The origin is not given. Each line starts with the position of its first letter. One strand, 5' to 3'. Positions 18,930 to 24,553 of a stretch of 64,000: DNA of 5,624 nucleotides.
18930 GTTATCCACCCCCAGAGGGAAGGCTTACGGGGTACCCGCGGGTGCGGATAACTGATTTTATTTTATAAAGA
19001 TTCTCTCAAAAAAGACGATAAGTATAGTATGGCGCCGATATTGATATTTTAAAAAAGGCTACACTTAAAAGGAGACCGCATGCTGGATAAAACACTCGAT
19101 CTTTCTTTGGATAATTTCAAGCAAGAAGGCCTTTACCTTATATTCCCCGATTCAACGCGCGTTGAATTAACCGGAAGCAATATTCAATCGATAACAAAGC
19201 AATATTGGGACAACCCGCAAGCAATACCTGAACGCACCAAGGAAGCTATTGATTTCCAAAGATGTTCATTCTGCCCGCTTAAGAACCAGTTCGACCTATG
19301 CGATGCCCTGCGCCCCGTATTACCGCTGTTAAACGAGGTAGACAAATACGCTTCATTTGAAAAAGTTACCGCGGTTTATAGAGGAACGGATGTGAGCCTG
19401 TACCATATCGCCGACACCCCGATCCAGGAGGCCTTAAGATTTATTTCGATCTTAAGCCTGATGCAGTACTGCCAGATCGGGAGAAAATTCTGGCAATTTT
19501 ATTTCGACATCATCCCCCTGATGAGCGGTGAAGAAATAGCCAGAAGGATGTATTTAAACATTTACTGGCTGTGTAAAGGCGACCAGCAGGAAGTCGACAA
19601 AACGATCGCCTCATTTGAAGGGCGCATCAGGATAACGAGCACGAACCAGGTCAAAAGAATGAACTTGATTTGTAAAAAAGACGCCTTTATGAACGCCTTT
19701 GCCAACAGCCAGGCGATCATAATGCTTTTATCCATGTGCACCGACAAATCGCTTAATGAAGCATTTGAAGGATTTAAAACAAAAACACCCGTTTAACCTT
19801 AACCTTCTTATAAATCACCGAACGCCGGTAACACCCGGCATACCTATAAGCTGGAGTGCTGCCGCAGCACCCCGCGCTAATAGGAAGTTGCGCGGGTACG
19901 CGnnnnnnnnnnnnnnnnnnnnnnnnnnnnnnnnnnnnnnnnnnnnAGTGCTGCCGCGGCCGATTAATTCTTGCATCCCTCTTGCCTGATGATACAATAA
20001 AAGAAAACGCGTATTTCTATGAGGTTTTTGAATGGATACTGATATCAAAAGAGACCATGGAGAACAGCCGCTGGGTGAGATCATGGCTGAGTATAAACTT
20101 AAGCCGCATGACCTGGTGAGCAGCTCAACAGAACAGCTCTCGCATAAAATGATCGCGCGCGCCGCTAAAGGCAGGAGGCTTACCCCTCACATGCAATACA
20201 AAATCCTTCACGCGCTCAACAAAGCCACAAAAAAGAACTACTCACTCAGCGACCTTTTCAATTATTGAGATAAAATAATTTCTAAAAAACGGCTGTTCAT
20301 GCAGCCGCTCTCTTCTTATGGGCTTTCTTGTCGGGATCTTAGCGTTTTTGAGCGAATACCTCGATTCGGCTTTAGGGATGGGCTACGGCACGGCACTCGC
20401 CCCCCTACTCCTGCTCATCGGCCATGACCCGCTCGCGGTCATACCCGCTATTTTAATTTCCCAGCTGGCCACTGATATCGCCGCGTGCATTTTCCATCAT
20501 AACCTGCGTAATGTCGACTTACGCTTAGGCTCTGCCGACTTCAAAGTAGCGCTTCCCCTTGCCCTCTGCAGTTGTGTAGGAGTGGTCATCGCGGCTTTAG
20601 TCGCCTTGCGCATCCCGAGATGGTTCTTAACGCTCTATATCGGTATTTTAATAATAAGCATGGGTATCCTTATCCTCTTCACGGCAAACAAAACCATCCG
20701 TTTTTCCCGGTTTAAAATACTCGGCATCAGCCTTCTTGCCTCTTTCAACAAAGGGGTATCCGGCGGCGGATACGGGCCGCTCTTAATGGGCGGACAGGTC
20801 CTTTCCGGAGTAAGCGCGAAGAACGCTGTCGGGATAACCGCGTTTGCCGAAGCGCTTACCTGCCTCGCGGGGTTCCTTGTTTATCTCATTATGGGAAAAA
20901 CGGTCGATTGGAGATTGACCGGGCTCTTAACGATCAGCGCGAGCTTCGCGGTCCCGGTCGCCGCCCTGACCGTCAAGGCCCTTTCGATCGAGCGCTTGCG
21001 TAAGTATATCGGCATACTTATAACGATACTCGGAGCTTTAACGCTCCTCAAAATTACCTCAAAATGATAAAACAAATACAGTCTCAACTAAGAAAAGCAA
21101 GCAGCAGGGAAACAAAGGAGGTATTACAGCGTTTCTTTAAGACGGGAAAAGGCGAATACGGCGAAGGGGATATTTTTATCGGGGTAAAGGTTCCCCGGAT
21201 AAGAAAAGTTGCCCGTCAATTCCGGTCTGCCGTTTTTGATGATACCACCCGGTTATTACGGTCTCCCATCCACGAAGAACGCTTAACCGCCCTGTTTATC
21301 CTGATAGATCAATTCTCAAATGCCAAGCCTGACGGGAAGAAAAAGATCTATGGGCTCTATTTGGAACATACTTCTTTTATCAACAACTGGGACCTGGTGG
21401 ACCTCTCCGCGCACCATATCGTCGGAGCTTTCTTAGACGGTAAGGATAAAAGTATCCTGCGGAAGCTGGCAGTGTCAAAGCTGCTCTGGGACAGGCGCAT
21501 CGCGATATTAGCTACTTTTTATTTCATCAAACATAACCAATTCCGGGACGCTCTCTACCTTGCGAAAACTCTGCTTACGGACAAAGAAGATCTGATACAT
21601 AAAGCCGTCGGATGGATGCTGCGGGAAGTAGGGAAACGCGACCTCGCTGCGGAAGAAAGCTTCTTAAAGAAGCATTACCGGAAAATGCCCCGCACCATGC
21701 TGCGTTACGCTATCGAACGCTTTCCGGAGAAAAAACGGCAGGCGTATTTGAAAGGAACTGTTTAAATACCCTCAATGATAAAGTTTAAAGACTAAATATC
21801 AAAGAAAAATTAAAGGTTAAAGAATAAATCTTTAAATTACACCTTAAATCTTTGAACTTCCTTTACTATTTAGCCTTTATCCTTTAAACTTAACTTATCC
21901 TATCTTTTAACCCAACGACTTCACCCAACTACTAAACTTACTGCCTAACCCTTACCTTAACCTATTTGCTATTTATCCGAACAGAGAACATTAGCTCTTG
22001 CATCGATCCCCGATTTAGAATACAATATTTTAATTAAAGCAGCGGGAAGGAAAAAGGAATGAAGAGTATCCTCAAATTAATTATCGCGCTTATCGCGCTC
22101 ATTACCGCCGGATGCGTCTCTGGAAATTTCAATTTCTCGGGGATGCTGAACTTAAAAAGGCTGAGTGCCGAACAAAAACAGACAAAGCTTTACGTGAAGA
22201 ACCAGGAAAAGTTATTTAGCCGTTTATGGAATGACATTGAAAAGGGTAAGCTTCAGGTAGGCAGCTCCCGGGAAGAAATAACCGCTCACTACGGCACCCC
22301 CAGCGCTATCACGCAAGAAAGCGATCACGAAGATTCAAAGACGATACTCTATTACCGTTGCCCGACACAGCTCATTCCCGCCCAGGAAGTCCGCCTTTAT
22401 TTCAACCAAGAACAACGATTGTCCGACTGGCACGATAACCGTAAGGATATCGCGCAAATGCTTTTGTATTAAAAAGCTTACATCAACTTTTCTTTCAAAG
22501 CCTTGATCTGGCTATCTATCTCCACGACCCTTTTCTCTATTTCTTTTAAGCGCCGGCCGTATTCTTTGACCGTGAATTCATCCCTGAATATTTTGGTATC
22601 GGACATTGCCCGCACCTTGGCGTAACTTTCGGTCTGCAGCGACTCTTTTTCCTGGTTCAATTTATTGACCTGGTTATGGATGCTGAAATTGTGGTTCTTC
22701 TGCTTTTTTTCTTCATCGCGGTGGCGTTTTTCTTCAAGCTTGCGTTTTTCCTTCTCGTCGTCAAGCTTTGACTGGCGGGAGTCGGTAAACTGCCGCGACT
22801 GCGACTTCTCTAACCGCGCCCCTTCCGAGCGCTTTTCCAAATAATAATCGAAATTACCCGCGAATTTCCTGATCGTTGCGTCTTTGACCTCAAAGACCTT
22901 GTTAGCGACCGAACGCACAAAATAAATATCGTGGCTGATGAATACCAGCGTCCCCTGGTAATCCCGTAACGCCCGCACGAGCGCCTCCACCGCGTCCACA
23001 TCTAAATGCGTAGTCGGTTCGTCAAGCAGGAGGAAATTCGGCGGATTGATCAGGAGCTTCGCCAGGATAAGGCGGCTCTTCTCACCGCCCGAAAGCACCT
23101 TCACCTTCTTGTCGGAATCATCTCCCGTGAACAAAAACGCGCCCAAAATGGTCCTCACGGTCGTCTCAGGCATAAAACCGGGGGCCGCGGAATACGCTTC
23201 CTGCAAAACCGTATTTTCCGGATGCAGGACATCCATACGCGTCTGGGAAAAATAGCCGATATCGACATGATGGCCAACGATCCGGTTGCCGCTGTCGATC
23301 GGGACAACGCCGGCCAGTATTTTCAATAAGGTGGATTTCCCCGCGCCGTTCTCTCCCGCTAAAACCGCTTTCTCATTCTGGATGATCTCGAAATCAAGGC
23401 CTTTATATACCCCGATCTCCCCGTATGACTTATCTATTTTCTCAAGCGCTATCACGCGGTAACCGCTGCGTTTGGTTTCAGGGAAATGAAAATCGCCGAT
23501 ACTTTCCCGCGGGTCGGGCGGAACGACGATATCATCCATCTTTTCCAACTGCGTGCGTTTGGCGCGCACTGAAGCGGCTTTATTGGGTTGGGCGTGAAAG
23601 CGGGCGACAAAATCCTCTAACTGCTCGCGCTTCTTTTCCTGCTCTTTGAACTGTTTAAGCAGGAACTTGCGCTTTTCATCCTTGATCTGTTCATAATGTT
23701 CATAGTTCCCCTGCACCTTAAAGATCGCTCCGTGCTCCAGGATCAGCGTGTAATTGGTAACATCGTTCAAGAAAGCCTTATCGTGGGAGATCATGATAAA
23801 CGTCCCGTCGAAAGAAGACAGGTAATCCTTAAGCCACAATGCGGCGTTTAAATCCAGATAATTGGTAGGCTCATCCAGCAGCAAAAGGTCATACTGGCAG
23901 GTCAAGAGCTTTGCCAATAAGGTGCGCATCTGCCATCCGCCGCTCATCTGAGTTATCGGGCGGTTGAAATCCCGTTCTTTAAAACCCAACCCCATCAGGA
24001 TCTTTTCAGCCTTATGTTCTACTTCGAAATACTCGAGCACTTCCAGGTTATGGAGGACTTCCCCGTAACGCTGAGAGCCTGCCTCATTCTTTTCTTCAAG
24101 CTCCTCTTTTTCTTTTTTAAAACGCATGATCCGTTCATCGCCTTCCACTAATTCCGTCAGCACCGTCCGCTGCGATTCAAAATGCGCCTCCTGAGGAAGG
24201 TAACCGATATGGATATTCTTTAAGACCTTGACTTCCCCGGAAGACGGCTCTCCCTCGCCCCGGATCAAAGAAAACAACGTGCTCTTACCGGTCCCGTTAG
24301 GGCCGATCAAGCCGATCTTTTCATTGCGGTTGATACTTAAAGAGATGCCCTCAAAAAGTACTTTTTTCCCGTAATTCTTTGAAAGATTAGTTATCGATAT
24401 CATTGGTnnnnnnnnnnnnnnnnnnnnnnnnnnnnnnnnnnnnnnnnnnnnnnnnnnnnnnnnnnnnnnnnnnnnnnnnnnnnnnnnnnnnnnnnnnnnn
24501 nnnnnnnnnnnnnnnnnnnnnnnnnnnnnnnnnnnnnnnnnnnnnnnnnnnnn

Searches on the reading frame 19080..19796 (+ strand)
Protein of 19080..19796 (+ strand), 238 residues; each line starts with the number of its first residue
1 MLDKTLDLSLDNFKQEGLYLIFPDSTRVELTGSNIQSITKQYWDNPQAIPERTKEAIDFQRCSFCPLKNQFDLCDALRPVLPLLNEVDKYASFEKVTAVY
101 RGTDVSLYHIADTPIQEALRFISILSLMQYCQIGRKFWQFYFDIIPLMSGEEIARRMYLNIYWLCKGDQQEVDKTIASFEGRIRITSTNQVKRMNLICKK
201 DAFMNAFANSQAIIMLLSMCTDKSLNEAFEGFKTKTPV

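Call 47: search_protein_families(library=pfam, proteins=[window:19080-19796:+], max_evalue=0.00001)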
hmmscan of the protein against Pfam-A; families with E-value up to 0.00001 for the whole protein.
window:19080-19796:+ (238 aa): 1 family
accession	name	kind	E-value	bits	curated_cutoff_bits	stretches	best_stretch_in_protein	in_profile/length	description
PF21842.1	DUF6901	-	8.5e-07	29.1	27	1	54-228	37-217/222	Domain of unknown function (DUF6901)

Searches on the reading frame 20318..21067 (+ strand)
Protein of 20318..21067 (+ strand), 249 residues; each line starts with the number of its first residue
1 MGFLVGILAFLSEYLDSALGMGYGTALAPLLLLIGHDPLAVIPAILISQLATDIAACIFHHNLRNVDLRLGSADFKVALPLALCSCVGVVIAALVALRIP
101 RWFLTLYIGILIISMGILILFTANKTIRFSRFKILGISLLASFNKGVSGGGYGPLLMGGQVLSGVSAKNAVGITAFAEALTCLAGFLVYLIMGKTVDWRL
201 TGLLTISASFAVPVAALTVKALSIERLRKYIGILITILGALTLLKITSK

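Call 47: search_protein_families(library=pfam, proteins=[window:20318-21067:+], max_evalue=0.00001)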
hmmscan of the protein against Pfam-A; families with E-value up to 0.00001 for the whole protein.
window:20318-21067:+ (249 aa): 1 family
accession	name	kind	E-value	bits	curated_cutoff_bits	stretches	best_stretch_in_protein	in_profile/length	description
PF01925.25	TauE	-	1.8e-25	90.4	32.6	1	7-240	3-235/237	Sulfite exporter TauE/SafE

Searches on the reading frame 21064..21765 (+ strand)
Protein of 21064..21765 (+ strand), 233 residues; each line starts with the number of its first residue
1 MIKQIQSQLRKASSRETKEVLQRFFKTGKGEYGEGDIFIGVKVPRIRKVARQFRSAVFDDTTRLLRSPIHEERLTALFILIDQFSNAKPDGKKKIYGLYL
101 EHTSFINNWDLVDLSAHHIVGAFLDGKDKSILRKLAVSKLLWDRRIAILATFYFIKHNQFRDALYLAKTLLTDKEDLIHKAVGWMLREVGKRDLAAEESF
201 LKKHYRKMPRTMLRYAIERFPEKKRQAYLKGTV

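Call 47: search_protein_families(library=pfam, proteins=[window:21064-21765:+], max_evalue=0.00001)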
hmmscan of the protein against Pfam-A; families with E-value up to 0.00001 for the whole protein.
window:21064-21765:+ (233 aa): 1 family
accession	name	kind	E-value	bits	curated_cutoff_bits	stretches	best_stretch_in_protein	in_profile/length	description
PF08713.17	DNA_alkylation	-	1.1e-62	211.9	21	1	5-220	1-213/213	DNA alkylation repair enzyme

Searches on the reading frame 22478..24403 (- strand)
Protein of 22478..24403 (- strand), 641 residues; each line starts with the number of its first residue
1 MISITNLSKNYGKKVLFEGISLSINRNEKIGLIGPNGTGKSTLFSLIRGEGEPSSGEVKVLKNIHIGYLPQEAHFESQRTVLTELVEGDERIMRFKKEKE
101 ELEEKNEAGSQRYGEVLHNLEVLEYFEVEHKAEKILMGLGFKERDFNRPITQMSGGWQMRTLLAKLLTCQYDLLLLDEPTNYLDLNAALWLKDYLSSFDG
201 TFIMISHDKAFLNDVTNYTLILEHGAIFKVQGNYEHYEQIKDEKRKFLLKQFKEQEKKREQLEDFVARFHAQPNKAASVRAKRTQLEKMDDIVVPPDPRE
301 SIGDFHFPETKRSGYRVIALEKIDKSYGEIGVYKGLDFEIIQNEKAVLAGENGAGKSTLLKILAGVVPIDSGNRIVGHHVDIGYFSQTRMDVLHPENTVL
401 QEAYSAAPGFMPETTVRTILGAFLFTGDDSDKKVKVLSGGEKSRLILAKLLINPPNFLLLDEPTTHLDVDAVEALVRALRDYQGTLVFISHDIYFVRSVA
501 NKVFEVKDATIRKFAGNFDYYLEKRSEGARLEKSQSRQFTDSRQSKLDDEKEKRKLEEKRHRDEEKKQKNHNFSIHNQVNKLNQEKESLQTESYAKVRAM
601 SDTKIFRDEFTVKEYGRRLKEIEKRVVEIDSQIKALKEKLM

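Call 47: search_protein_families(library=pfam, proteins=[window:22478-24403:-], max_evalue=0.00001)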
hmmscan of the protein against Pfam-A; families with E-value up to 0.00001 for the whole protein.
window:22478-24403:- (641 aa): 5 families
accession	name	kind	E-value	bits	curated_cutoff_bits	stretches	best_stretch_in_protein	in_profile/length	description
PF00005.33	ABC_tran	-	1.9e-48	165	25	2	18-181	2-137/137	ABC transporter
PF12848.13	ABC_tran_Xtn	-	7e-16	58.5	25.9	1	222-296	3-77/85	ABC transporter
PF13304.12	AAA_21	-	1.4e-14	55.3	27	0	438-496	239-303/304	AAA domain, putative AbiEii toxin, Type IV TA system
PF02463.25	SMC_N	-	2.5e-09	37.3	40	0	435-504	135-209/220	RecF/RecN/SMC N terminal domain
PF13555.12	AAA_29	-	2.2e-08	34.1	27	0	331-360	10-39/61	P-loop containing region of AAA domain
